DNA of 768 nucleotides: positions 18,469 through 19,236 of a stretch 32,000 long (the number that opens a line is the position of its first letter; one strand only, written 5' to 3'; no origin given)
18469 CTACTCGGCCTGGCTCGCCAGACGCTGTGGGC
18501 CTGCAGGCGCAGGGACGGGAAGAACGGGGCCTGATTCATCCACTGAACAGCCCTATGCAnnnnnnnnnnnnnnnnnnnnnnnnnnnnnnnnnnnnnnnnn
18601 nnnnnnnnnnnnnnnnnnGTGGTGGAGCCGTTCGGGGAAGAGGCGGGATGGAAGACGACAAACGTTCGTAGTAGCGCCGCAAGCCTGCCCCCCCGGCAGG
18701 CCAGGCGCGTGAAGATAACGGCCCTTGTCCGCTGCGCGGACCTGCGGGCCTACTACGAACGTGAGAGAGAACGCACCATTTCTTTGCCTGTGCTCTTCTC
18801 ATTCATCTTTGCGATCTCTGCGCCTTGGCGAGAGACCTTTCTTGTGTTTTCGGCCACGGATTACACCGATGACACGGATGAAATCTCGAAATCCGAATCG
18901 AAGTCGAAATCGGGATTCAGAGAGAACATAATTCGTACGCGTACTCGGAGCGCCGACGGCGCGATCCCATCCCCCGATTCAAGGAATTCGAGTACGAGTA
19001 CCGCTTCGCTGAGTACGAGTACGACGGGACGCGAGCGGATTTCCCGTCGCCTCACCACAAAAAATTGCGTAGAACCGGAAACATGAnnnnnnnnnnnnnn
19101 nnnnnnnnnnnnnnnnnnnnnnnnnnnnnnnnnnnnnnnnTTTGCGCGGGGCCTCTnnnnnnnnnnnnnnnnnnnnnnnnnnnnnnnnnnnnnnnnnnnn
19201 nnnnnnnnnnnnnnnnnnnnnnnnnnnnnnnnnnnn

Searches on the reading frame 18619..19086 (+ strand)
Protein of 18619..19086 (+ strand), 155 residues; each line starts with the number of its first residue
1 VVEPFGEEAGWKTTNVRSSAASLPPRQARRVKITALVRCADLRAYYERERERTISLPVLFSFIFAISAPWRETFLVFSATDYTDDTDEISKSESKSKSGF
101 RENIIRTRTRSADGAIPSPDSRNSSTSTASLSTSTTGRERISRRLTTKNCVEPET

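Call 29: find_homologous_proteins(query=window:18619-19086:+, max_evalue=0.001)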
Query window:18619-19086:+: 117 candidates shared short words with the query, none scored E <= 0.001.

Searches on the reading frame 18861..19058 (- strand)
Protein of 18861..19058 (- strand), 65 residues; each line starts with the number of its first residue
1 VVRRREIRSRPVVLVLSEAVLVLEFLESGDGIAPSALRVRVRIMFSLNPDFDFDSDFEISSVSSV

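Call 76: search_protein_representatives(protein=window:18861-19058:-)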
Query: 65 residues. Proteins with E-value up to 0.001 (for the whole library): 1; up to 1e-10: 1; up to 1e-30: 1. The best 1 are listed.
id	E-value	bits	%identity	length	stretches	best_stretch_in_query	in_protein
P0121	4.4e-32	123.6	100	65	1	1-65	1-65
